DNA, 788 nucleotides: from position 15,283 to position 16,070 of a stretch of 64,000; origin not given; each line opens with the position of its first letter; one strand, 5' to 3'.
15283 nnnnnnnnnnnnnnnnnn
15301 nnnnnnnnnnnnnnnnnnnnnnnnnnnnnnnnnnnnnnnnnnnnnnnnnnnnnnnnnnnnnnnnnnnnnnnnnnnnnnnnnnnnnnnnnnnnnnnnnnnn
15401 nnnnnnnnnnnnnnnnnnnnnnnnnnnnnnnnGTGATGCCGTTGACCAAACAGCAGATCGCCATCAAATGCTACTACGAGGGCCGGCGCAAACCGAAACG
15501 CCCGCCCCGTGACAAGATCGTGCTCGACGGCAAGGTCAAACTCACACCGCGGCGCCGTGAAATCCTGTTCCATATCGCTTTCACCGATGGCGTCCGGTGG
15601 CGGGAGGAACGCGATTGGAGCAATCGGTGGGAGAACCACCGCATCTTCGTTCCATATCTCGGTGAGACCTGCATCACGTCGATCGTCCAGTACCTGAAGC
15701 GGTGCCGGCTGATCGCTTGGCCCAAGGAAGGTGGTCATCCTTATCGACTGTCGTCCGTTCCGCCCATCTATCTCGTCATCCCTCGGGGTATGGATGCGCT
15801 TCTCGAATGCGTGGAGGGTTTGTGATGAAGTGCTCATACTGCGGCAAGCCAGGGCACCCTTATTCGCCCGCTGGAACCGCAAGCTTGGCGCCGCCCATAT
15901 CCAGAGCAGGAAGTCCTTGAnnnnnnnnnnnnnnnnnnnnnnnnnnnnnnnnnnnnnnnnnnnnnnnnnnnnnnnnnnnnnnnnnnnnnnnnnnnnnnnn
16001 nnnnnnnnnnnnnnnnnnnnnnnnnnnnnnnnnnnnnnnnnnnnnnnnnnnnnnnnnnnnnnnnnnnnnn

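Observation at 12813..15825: Phage-encoded RtcB RNA ligase followed by five translationally coupled small ORFs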

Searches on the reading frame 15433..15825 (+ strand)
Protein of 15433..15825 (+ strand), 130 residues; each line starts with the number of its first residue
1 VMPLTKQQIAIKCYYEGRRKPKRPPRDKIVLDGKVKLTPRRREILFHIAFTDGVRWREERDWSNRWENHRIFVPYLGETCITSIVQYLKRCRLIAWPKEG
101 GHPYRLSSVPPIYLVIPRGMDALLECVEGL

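Call 3: search_protein_families(library=pfam, proteins=[window:15433-15825:+], max_evalue=0.1)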
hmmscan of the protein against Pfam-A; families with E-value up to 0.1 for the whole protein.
window:15433-15825:+ (130 aa): 0 families

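Call 9: search_protein_families(library=phrogs, proteins=[window:15436-15825:+], max_evalue=0.01)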
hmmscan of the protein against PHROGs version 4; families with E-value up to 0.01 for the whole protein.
window:15436-15825:+ (129 aa): 0 families

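Call 11: search_protein_families(library=ncbifam, proteins=[window:15436-15825:+], max_evalue=0.1)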
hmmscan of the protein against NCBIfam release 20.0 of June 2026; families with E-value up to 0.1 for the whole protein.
window:15436-15825:+ (129 aa): 0 families

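Call 39: find_homologous_proteins(query=window:15436-15822:+, max_evalue=0.001)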
Query window:15436-15822:+ (129 aa): 27 proteins with E <= 0.001 among 27 candidates.
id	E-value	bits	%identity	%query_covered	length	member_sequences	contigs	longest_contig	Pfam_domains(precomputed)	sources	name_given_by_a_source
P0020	3.0e-73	262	88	100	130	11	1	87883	-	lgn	-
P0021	5.7e-68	245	83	100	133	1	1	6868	-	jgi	jgi:hypothetical protein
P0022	9.9e-65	235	82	98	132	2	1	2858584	-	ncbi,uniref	ncbi:hypothetical protein [Rhizobium nepotum]|uniref:hypothetical protein n=1 Tax=Rhizobium nepotum 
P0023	2.2e-58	214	74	100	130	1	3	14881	-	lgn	-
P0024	4.7e-57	210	75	98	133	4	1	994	-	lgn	-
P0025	1.6e-56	208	81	85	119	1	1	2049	-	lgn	-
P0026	1.7e-56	208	74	100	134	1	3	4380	-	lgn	-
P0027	2.8e-55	204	71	98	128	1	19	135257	-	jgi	jgi:hypothetical protein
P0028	3.5e-55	204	78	87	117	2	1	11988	-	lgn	-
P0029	1.1e-53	199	69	98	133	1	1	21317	-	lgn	-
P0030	5.4e-52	193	75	85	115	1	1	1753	-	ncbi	-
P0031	7.2e-52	193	68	98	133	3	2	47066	-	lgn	-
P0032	6.8e-51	190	65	100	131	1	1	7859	-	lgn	-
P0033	3.8e-49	184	63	100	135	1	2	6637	-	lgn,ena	-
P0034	1.2e-47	179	63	100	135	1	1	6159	-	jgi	jgi:hypothetical protein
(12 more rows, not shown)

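Call 50: predict_structure(alignment_id=A3)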
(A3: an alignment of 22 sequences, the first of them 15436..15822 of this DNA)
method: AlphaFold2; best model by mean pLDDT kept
length: 129 residues; sequences in the alignment: 22
mean_pLDDT: 81.7   pTM: 0.73
mean pLDDT of the five models: 81.7, 71.2, 68.4, 61.1, 56.0
residues with pLDDT >= 90: 48; 70-90: 53; 50-70: 25; < 50: 3
segments of 3 or more residues with pLDDT < 50: none
pLDDT, mean of each block of 10 residues (from residue 1): 63 67 83 92 90 87 77 92 94 82 73 91 72
secondary structure, 60 per line:
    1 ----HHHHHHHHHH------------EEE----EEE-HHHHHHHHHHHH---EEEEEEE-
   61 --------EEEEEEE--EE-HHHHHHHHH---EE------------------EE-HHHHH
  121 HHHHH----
elements in order: H5-14 E27-29 E34-36 H38-49 E53-59 E69-75 H81-89 H116-125

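Call 69: search_protein_families(library=padloc, proteins=[window:15436-15825:+], max_evalue=0.01)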
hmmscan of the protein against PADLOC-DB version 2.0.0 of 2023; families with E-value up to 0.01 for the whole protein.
window:15436-15825:+ (129 aa): 0 families

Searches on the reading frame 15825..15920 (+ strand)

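Call 9: search_protein_families(library=phrogs, proteins=[window:15825-15920:+], max_evalue=0.01)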
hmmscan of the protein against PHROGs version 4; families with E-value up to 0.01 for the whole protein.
window:15825-15920:+ (31 aa): 1 family
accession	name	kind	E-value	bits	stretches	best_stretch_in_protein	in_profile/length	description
phrog_9083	-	unknown function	0.0071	17.3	1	1-14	1-14/43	-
